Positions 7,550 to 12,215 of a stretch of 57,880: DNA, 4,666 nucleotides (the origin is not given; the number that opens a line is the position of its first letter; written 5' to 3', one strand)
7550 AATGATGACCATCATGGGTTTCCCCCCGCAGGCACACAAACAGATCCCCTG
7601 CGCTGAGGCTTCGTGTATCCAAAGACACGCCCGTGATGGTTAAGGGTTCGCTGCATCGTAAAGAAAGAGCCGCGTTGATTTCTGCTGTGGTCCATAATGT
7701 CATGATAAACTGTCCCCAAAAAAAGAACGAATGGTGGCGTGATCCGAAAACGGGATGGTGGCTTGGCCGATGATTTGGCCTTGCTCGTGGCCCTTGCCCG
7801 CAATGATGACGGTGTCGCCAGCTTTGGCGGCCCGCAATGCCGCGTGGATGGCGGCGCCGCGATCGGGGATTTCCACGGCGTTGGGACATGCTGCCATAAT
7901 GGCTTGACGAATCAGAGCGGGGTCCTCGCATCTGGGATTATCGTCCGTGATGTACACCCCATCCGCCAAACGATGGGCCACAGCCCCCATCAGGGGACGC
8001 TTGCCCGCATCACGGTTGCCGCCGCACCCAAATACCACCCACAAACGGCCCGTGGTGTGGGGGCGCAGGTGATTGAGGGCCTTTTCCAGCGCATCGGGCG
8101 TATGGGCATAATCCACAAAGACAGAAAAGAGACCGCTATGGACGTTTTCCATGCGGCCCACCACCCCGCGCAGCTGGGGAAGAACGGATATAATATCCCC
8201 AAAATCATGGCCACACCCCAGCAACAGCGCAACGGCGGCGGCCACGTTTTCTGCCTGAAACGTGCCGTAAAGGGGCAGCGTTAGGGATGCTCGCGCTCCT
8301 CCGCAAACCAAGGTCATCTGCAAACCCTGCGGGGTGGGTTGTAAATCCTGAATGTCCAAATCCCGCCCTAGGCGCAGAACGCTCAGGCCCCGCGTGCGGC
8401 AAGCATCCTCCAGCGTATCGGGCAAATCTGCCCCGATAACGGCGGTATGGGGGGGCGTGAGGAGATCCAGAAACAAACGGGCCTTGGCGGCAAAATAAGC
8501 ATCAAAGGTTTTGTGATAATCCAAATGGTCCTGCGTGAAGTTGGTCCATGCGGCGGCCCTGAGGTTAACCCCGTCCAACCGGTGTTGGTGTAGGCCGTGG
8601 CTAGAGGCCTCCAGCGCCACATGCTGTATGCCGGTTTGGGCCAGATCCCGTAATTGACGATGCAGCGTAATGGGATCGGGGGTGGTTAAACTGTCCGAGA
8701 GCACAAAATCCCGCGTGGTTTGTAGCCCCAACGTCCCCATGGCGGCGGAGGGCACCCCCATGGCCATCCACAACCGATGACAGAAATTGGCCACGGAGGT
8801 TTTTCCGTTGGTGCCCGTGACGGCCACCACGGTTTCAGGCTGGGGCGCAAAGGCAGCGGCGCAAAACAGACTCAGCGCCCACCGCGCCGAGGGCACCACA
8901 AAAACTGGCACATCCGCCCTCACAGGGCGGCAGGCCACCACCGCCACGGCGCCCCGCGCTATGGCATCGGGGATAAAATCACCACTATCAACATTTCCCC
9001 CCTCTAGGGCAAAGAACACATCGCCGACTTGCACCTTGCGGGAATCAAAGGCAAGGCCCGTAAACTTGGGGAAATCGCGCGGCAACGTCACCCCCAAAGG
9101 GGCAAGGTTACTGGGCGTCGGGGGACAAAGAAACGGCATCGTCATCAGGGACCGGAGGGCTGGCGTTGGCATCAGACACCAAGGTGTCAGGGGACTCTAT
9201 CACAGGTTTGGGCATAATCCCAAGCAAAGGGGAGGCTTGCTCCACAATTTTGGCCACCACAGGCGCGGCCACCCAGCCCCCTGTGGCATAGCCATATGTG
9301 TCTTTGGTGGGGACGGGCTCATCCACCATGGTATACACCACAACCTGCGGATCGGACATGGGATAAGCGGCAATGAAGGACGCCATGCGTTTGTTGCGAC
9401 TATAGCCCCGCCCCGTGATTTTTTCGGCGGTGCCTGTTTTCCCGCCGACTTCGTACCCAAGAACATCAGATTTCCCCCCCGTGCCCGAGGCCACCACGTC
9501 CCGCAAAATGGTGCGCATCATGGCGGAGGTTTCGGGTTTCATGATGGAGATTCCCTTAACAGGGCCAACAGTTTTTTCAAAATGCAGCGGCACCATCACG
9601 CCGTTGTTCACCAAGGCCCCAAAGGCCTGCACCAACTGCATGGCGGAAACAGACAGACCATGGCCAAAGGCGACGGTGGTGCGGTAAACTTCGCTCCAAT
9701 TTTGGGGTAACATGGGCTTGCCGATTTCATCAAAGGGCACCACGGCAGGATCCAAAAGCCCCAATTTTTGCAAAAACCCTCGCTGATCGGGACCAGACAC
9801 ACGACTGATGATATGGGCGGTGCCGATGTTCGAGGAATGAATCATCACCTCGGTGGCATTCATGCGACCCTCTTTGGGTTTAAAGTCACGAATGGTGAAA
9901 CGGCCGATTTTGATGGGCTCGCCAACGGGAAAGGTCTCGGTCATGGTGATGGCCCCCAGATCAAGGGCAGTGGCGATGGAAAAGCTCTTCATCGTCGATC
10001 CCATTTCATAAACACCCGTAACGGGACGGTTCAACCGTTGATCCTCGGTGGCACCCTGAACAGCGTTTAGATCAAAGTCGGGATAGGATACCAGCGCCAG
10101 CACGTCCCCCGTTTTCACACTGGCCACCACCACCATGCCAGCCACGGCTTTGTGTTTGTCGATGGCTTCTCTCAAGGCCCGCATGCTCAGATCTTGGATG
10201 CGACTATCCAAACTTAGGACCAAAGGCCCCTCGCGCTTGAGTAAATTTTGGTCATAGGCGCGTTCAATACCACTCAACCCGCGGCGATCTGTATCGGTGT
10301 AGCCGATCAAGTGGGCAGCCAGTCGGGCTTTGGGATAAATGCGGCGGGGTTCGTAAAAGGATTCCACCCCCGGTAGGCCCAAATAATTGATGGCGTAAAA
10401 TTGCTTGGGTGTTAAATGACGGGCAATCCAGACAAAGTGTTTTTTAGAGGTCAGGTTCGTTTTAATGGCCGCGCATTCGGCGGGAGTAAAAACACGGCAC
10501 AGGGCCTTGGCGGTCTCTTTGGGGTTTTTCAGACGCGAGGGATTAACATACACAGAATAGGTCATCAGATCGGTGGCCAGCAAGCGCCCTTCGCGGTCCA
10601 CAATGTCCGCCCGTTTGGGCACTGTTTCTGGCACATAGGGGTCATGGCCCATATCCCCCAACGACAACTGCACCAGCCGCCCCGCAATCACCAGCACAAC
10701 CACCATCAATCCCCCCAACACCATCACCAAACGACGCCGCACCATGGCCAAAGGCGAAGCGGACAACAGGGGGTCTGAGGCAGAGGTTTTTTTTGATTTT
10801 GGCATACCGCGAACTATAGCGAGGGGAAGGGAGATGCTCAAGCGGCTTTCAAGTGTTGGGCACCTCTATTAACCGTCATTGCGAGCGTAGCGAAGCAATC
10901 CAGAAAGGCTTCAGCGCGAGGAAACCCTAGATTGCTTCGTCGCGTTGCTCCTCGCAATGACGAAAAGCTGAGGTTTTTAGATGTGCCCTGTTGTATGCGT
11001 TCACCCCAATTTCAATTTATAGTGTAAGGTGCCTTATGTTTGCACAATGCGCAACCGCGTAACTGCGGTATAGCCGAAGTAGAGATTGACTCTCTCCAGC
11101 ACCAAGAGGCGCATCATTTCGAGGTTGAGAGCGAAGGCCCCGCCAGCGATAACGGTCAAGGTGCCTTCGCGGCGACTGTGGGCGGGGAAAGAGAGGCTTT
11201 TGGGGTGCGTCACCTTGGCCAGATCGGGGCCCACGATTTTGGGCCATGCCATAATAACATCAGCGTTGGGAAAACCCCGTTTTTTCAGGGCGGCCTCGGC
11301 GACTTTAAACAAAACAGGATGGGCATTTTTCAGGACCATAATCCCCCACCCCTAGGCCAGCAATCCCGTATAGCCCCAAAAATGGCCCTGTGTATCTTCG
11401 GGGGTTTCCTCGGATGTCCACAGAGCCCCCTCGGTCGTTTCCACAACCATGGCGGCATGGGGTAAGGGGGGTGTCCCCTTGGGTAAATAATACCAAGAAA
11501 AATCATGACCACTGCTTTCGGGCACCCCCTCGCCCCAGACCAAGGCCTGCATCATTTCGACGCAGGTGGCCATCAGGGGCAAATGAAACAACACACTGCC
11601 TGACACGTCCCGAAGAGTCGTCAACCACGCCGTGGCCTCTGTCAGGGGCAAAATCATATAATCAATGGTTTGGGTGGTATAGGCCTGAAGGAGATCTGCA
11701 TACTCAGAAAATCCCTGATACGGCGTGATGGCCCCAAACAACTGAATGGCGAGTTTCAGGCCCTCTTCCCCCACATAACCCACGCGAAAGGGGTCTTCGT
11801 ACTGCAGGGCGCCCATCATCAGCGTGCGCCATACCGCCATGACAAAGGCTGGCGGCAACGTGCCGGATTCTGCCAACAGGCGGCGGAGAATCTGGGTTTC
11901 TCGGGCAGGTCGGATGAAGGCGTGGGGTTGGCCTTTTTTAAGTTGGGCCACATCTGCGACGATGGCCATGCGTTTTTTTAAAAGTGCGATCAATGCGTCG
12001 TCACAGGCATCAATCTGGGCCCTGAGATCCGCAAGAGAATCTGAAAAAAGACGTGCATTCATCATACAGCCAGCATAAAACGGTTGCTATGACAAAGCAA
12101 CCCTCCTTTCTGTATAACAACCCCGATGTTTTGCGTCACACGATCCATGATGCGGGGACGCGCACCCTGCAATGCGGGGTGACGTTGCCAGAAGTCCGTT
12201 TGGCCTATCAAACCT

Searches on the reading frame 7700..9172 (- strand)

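Call 19: search_protein_families(library=pfam, proteins=[window:7700-9172:-], max_evalue=0.00001)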
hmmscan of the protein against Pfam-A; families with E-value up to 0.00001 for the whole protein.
window:7700-9172:- (490 aa): 3 families
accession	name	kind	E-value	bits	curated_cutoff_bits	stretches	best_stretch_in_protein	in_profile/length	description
PF08245.18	Mur_ligase_M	-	4e-42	144.9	24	1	118-316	1-199/200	Mur ligase middle domain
PF02875.26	Mur_ligase_C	-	4e-33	115.4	28.4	1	339-461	1-127/127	Mur ligase, glutamate ligase domain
PF01225.30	Mur_ligase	-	1.3e-06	29.1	21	1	37-86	2-56/95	Mur ligase family, catalytic domain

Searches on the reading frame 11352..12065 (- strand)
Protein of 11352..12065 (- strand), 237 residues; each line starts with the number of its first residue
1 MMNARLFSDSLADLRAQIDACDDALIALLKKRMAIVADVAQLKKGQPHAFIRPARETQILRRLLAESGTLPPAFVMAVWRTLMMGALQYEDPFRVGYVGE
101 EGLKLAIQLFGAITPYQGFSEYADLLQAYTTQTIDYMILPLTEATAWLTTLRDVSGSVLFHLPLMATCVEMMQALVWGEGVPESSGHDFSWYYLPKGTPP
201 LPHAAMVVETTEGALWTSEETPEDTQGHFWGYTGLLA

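Call 69: search_protein_families(library=pfam, proteins=[window:11352-12065:-], max_evalue=0.0001)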
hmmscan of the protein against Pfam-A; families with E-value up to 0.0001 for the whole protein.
window:11352-12065:- (237 aa): 1 family
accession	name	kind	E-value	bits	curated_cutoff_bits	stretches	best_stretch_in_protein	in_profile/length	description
PF01817.26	CM_2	-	6.7e-19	68.3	27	1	14-90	1-79/80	Chorismate mutase type II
